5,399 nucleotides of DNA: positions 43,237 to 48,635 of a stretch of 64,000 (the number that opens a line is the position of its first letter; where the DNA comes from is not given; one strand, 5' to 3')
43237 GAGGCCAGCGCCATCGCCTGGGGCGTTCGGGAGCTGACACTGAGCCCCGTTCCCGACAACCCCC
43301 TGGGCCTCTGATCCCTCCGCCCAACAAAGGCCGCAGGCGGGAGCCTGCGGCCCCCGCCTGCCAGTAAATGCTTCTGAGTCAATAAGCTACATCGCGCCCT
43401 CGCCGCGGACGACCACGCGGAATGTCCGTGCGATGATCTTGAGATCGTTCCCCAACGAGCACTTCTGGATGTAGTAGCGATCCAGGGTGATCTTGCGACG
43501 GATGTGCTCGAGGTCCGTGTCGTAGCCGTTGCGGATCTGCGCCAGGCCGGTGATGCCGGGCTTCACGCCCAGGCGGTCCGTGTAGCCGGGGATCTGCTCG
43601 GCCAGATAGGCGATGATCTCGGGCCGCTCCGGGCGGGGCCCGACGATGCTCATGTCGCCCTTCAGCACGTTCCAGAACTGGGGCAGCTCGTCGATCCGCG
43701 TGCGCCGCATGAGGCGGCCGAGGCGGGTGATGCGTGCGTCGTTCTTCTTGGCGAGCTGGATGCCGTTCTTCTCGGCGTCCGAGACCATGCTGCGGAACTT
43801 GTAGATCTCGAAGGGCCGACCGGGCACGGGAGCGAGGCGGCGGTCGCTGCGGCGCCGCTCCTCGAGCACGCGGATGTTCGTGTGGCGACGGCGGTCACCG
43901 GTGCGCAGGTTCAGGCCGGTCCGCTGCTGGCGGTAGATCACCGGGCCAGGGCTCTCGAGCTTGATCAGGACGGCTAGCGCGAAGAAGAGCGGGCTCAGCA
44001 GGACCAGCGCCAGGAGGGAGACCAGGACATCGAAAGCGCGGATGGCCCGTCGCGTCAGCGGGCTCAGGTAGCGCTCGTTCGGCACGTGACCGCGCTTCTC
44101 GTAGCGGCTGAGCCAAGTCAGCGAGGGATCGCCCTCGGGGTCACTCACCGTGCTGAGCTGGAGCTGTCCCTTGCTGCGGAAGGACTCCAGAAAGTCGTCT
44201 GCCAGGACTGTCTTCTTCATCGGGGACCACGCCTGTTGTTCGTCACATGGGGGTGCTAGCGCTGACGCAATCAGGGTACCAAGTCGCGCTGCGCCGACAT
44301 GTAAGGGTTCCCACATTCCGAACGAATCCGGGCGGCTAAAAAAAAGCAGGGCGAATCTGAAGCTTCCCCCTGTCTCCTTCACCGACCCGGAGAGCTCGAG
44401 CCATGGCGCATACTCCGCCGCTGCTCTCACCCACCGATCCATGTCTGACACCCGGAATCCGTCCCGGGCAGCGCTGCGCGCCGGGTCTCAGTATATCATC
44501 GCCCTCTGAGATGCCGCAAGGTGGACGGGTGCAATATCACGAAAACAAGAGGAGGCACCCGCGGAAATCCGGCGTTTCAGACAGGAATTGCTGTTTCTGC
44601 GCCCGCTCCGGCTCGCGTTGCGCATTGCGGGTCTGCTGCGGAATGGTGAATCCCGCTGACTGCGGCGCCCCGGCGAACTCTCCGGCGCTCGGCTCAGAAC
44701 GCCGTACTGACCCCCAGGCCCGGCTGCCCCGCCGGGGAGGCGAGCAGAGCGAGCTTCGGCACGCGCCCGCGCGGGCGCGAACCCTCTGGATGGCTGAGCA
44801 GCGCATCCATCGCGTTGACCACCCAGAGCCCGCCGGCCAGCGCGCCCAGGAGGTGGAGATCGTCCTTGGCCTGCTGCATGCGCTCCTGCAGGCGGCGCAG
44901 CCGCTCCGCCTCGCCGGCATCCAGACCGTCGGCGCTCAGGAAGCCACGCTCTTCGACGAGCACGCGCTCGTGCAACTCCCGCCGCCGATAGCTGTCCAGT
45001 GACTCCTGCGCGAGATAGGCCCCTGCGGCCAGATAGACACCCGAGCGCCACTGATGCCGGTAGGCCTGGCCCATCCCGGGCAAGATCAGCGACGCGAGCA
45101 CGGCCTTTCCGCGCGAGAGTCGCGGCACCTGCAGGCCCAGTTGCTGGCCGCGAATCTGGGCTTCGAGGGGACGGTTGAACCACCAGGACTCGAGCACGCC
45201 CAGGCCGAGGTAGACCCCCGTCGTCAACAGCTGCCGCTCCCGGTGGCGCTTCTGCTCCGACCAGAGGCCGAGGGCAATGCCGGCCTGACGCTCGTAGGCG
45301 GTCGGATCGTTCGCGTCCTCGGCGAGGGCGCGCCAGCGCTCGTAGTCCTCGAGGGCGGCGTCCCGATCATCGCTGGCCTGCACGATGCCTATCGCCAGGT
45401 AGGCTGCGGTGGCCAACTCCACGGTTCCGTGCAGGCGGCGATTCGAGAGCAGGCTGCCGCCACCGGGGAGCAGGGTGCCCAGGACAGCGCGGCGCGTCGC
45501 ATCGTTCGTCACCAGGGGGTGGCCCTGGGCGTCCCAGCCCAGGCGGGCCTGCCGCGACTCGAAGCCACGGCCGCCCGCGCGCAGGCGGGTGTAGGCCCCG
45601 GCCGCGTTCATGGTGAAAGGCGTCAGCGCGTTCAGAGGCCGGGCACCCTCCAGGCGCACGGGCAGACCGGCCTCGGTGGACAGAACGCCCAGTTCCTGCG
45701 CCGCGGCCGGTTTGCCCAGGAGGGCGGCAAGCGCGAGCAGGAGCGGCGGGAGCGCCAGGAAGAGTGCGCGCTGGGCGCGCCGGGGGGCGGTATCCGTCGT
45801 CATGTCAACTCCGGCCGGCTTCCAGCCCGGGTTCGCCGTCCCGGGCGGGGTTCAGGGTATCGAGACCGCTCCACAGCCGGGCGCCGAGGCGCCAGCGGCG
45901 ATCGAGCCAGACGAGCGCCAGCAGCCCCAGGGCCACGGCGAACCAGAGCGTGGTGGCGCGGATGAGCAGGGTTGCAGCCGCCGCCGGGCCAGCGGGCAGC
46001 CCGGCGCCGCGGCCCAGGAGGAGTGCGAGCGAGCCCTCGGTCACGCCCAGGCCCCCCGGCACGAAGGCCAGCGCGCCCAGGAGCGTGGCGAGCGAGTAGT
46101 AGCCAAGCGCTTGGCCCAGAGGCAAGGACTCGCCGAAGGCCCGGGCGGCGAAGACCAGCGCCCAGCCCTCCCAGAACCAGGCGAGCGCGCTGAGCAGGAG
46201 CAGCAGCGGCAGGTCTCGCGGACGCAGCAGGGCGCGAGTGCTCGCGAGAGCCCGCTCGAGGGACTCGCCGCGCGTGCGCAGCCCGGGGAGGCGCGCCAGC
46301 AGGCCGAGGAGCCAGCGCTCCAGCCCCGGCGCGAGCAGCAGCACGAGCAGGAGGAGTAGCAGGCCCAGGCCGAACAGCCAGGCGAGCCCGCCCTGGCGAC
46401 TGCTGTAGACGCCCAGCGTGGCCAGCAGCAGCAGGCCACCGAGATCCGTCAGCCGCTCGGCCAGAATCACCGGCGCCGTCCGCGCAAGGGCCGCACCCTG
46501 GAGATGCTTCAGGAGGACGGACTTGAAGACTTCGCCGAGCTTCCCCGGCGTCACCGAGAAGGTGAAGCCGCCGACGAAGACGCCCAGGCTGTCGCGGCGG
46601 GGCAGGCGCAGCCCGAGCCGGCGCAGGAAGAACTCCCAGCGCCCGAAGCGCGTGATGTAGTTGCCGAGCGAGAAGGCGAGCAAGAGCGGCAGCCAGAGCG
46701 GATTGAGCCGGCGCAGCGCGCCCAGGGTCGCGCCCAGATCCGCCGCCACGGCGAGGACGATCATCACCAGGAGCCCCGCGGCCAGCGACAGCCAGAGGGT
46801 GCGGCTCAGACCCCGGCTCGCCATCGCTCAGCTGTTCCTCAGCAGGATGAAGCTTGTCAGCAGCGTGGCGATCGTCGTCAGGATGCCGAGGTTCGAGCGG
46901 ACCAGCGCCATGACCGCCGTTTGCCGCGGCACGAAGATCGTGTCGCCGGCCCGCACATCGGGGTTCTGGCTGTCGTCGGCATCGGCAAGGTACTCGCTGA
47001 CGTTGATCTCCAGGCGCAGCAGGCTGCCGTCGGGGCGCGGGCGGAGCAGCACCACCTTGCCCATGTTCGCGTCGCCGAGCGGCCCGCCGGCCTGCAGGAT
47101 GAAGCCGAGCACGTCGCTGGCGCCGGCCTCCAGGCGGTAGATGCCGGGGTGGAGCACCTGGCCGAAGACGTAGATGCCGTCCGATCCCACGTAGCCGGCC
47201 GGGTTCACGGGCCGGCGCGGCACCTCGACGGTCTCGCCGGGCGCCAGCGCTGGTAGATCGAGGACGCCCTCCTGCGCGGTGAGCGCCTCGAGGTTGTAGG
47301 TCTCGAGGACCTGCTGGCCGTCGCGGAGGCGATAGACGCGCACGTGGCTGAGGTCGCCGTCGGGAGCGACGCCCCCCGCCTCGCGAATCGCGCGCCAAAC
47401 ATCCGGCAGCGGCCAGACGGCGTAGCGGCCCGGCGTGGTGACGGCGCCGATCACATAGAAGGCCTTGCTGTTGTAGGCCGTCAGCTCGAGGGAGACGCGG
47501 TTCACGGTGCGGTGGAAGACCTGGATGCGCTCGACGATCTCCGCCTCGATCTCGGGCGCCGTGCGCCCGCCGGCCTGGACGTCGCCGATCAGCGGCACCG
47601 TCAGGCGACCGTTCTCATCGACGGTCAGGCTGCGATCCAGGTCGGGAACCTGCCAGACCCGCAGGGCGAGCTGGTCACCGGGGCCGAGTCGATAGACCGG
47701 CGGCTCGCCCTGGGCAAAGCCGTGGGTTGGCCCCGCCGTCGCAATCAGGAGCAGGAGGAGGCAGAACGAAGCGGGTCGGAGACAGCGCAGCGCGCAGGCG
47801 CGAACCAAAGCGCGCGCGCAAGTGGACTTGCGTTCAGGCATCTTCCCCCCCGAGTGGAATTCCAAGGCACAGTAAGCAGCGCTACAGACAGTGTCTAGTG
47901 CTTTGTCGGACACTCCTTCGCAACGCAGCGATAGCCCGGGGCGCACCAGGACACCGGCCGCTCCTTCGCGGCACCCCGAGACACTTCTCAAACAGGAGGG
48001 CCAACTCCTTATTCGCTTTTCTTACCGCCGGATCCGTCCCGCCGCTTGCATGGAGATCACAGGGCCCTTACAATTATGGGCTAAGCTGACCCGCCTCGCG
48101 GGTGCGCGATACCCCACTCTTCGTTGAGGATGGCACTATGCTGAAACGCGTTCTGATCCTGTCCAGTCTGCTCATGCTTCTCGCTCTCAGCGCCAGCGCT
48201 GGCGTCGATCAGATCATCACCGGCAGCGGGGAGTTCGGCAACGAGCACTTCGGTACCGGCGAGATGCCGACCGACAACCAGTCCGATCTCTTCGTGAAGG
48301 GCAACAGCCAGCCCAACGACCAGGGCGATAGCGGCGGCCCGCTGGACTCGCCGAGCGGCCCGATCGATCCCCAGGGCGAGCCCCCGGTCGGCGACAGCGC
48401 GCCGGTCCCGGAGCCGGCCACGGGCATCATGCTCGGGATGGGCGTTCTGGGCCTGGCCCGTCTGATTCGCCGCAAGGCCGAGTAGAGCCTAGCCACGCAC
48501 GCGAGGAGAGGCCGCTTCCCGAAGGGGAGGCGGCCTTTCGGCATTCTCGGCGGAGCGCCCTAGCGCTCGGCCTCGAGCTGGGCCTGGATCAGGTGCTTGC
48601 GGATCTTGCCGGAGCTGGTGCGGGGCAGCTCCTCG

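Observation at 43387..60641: Exopolysaccharide locus whose gene set matches the exosortase/PEP-CTERM-associated module (ligase-ACP-AsnB-deacetylase-GT4x2 + sugar transferase + Wza-like + PEP-CTERM protein)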

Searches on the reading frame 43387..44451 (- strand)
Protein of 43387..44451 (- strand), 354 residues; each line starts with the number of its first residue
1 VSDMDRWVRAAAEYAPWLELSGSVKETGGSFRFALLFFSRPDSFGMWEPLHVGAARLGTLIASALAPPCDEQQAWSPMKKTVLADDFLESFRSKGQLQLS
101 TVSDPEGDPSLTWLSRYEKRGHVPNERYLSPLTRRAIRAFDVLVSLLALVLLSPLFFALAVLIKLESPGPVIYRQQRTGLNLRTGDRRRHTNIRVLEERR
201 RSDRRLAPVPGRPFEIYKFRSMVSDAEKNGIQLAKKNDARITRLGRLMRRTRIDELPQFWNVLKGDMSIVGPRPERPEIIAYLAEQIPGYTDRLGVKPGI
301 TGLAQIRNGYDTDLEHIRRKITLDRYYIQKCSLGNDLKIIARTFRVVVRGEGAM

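Call 6: search_protein_families(library=ncbifam, proteins=[window:43387-44451:-], max_evalue=0.01)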
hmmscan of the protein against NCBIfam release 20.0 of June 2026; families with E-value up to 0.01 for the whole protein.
window:43387-44451:- (354 aa): 10 families
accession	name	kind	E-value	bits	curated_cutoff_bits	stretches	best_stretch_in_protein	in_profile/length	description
TIGR03025.1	EPS_sugtrans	subfamily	4.1e-84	283.4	295.55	2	211-353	303-444/445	exopolysaccharide biosynthesis polyprenyl glycosylphosphotransferase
TIGR03023.1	WcaJ_sugtrans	equivalog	2.8e-74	251.1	410.75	2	211-353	308-452/453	undecaprenyl-phosphate glucose phosphotransferase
TIGR03013.1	EpsB_2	subfamily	6.2e-67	226.6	393.35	2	210-353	299-442/443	TIGR03013 family XrtA/PEP-CTERM system glycosyltransferase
TIGR03022.1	WbaP_sugtrans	subfamily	2.9e-50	171.9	403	2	211-353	304-455/456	undecaprenyl-phosphate galactose phosphotransferase WbaP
NF007518.0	PRK10124.1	equivalog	1.4e-46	159.2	684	2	210-343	318-453/464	undecaprenyl-phosphate glucose phosphotransferase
NF052601.1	undeca_RfbP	equivalog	4e-43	147.4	330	2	235-348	129-236/244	undecaprenyl-phosphate galactose phosphotransferase family protein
NF041877.1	EPS_EpsZ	equivalog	2.8e-40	138.3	800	2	210-353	310-458/459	exopolysaccharide biosynthesis polyisoprenyl-phosphate hexose-1-phosphate transferase EpsZ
NF050817.1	PolSacchBiosHfsE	equivalog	1.6e-38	132.6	750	2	216-345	322-457/467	polysaccharide biosynthesis protein HfsE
NF011751.0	PRK15204.1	equivalog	1.7e-28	99.5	907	1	233-353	361-475/476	undecaprenyl-phosphate galactose phosphotransferase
NF045514.1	glycotran_HepC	equivalog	1.9e-19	69.9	140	2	211-274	162-211/220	heterocyst development glycosyltransferase HepC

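Call 8: search_protein_families(library=pfam, proteins=[window:43387-44451:-], max_evalue=0.01)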
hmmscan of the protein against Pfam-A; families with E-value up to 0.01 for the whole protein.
window:43387-44451:- (354 aa): 1 family
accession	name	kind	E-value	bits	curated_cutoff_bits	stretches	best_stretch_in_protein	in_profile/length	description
PF02397.22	Bac_transf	-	4.7e-65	218.9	27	2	211-348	46-178/179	Bacterial sugar transferase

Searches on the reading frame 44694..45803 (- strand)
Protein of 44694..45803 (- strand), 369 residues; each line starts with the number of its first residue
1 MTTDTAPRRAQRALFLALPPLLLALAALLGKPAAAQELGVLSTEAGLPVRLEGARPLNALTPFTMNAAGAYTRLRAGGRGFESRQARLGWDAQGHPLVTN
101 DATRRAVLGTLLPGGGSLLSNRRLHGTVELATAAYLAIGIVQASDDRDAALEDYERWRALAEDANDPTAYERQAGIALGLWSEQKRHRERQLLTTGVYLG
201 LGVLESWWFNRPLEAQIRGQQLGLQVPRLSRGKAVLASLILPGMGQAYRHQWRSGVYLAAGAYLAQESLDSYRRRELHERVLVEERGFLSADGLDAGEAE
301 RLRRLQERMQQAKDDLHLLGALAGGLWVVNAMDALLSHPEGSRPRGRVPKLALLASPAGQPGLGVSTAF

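Call 6: search_protein_families(library=ncbifam, proteins=[window:44694-45803:-], max_evalue=0.01)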
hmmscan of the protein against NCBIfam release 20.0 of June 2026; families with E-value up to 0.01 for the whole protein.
window:44694-45803:- (369 aa): 0 families

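Call 8: search_protein_families(library=pfam, proteins=[window:44694-45803:-], max_evalue=0.01)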
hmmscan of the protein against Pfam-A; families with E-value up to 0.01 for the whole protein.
window:44694-45803:- (369 aa): 1 family
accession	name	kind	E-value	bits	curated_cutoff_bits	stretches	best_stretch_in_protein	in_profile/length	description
PF18935.5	DUF5683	-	1.7e-08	35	26.7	1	230-335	4-110/151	Family of unknown function (DUF5683)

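Call 87: search_protein_families(library=ncbifam, proteins=[window:44694-45803:-], max_evalue=0.001)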
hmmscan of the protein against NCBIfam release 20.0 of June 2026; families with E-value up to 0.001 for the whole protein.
window:44694-45803:- (369 aa): 0 families

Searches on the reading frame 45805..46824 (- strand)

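Call 6: search_protein_families(library=ncbifam, proteins=[window:45805-46824:-], max_evalue=0.01)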
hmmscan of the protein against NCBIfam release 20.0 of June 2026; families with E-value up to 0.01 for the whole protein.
window:45805-46824:- (339 aa): 2 families
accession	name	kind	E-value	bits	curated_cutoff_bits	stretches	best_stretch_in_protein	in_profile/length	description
TIGR00374.1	TIGR00374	subfamily_domain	2.3e-24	86.4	43.2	1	14-307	5-313/323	flippase-like domain-containing protein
NF033480.1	bifunc_MprF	equivalog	2.4e-08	32.8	600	1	26-306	25-296/841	bifunctional lysylphosphatidylglycerol flippase/synthetase MprF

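Call 8: search_protein_families(library=pfam, proteins=[window:45805-46824:-], max_evalue=0.01)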
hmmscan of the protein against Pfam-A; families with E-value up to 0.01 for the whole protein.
window:45805-46824:- (339 aa): 1 family
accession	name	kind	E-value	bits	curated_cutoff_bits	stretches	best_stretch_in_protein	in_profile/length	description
PF03706.18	LPG_synthase_TM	-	3.9e-44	151.8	33.4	1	14-300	5-302/302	Lysylphosphatidylglycerol synthase TM region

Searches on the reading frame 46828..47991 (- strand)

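Call 6: search_protein_families(library=ncbifam, proteins=[window:46828-47991:-], max_evalue=0.01)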
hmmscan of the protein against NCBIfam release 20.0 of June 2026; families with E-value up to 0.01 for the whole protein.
window:46828-47991:- (387 aa): 4 families
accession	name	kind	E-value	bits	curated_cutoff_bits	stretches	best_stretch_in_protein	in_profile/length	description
TIGR03028.1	EpsE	equivalog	7.4e-31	107.3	262.65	2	100-290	2-182/239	polysaccharide export protein EpsE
TIGR03027.2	pepcterm_export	equivalog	5.4e-25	88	180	2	100-259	3-166/169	XrtA/PEP-CTERM system exopolysaccharide export protein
NF011658.0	PRK15078.1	subfamily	2.7e-19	69.2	333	2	100-260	85-252/380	polysaccharide export protein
NF041843.1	EpsY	equivalog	1.6e-12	47.1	320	1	99-255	52-208/211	exopolysaccharide export protein EpsY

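Call 8: search_protein_families(library=pfam, proteins=[window:46828-47991:-], max_evalue=0.01)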
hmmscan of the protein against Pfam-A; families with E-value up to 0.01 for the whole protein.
window:46828-47991:- (387 aa): 3 families
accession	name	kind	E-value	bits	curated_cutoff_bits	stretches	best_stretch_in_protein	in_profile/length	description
PF02563.21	Poly_export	-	1.4e-19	70.5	28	1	96-161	3-68/77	Polysaccharide biosynthesis/export protein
PF22461.2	SLBB_2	-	5.4e-11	42.9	27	2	176-255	1-77/79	SLBB domain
PF10531.15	SLBB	-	8.1e-11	42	27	2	273-323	2-50/55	SLBB domain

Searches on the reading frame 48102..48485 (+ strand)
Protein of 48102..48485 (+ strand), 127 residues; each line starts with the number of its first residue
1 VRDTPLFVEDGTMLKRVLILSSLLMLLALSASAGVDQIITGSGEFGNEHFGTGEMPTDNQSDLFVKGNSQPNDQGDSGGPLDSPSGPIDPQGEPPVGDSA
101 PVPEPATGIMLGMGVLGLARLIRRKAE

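Call 6: search_protein_families(library=ncbifam, proteins=[window:48102-48485:+], max_evalue=0.01)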
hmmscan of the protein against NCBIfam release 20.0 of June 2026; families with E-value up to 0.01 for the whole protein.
window:48102-48485:+ (127 aa): 7 families
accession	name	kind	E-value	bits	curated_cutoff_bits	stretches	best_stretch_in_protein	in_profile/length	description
NF038125.1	PEP_CTERM_THxN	subfamily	0.00024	20.8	85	1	101-125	222-246/246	THxN family PEP-CTERM protein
NF033554.9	floc_PepA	equivalog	0.00037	20.4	80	1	100-125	235-260/261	flocculation-associated PEP-CTERM protein PepA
NF038129.1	PEP_NF038129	equivalog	0.00049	20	65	1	99-125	168-194/194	NF038129 family PEP-CTERM protein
NF041538.1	PEP_EDSA_1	subfamily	0.0016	18.2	100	1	100-125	283-307/307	EDSAP-1 family PEP-CTERM protein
TIGR02595.1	PEP_CTERM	domain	0.0019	18.9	16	1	102-125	1-24/24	PEP-CTERM sorting domain-containing protein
NF038119.1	PEP_CTERM_MHFG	equivalog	0.0032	17.8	100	1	76-125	209-259/260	MHFG family PEP-CTERM protein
NF038120.1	PEP_CTERM_QFxxD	subfamily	0.004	17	80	1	100-124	191-215/215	NF038120 family PEP-CTERM protein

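Call 8: search_protein_families(library=pfam, proteins=[window:48102-48485:+], max_evalue=0.01)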
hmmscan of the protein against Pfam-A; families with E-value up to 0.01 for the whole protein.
window:48102-48485:+ (127 aa): 1 family
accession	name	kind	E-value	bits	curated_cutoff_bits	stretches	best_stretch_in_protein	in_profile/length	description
PF07589.16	PEP-CTERM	-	1e-05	25.9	20.7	1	101-124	1-24/24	PEP-CTERM motif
